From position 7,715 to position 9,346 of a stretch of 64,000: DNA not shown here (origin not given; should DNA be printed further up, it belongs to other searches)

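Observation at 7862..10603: SEDS polymerase fused to a PBP transpeptidase domain with all three catalytic motifs mutated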

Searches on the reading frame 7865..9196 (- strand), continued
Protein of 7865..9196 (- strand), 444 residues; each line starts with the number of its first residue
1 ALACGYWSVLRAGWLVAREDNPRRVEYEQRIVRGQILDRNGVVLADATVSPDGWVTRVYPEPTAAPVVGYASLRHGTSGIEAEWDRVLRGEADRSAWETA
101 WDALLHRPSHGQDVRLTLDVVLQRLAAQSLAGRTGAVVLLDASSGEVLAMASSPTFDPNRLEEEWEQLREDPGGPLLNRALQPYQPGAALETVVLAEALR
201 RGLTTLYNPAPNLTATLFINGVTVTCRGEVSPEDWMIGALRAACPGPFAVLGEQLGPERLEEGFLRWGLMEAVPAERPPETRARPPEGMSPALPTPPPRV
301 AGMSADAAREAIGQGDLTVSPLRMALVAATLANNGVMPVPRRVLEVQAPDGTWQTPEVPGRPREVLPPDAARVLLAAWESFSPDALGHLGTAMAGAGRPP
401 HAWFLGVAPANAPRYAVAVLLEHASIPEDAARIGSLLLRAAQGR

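Call 80: list_cluster_members(proteins=[P0151, P0174, P0183, P0184, P0205, P0211, P0212, P0224, P0228, P0257])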
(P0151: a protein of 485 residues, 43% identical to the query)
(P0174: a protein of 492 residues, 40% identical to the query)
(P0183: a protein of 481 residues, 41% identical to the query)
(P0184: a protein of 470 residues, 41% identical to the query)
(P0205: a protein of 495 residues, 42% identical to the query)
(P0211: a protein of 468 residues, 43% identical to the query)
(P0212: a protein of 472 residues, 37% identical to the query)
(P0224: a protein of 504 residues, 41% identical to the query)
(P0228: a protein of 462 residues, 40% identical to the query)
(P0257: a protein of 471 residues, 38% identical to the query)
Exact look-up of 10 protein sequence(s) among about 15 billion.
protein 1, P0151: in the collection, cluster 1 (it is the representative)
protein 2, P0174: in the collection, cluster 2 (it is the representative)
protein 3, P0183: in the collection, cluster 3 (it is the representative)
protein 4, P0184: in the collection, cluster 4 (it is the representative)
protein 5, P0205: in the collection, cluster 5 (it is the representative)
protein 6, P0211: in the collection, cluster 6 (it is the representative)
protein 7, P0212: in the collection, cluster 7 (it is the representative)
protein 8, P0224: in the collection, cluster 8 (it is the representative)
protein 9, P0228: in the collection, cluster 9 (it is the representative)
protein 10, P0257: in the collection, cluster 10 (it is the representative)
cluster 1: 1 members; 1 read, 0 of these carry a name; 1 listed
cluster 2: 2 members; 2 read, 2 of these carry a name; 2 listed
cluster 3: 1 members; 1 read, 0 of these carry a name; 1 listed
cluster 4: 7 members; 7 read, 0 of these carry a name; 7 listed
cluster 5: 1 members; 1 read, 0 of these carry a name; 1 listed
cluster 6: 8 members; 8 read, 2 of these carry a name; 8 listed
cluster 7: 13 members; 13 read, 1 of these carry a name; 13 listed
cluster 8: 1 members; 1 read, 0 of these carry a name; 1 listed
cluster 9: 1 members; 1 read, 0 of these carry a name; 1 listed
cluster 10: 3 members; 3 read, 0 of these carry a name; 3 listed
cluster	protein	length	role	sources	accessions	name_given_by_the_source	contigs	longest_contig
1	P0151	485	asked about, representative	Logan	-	-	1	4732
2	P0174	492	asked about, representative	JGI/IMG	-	penicillin-binding protein A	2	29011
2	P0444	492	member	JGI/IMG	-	peptidoglycan glycosyltransferase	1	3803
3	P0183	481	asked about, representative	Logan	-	-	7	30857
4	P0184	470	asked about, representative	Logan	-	-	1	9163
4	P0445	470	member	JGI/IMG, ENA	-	-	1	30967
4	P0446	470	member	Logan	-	-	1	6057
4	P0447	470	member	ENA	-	-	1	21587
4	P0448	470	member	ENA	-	-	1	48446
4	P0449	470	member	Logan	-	-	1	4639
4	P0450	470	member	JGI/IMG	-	-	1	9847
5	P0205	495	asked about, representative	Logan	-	-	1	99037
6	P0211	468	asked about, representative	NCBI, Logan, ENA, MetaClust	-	\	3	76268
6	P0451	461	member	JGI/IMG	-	peptidoglycan glycosyltransferase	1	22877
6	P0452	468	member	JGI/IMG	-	-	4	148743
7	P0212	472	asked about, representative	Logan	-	-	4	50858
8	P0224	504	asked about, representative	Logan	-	-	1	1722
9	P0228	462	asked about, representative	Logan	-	-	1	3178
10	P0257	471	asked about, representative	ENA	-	-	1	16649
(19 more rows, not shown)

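Call 81: find_encoding_contigs(protein=P0395, flank=8000, max_places=1)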
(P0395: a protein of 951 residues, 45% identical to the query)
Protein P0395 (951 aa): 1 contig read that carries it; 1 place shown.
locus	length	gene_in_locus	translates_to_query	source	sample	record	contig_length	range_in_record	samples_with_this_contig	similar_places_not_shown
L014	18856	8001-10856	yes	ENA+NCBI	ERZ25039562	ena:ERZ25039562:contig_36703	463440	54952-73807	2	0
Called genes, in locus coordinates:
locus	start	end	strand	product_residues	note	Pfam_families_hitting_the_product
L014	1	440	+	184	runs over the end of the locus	PF11290:DUF3090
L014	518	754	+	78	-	-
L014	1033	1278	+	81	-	-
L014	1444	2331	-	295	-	-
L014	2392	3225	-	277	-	PF08148:DSHCT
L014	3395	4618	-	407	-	PF00270:DEAD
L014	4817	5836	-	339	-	PF00753:Lactamase_B, PF23023:Anti-Pycsar_Apyc1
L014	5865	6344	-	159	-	PF02518:HATPase_c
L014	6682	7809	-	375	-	PF04015:DUF362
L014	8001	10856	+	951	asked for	PF01098:FTSW_RODA_SPOVE, PF21922:PBP_dimer_2 (weak), PF00905:Transpeptidase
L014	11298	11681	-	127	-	PF02566:OsmC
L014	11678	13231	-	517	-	PF04675:DNA_ligase_A_N, PF01068:DNA_ligase_A_M, PF09414:RNA_ligase (weak), PF04679:DNA_ligase_A_C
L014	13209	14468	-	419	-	PF00155:Aminotran_1_2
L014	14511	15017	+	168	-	PF01243:PNPOx_N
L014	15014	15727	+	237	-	PF06912:DUF1275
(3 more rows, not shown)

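Call 82: find_encoding_contigs(protein=P0391, flank=8000, max_places=1)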
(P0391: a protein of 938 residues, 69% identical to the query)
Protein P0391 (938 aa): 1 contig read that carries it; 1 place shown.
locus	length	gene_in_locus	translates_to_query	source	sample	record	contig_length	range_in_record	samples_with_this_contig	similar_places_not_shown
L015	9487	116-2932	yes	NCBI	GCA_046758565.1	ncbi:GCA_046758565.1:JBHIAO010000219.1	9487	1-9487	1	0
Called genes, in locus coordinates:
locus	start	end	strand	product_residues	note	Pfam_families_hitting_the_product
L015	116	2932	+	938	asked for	PF01098:FTSW_RODA_SPOVE, PF21922:PBP_dimer_2, PF00905:Transpeptidase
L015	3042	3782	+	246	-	-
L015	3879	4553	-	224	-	PF00535:Glycos_transf_2, PF13641:Glyco_tranf_2_3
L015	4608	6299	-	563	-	PF01839:FG-GAP, PF13517:FG-GAP_3 (faint), PF01839:FG-GAP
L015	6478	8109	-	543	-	PF13517:FG-GAP_3 (faint), PF01839:FG-GAP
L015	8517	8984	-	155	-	PF01475:FUR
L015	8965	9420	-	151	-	PF01475:FUR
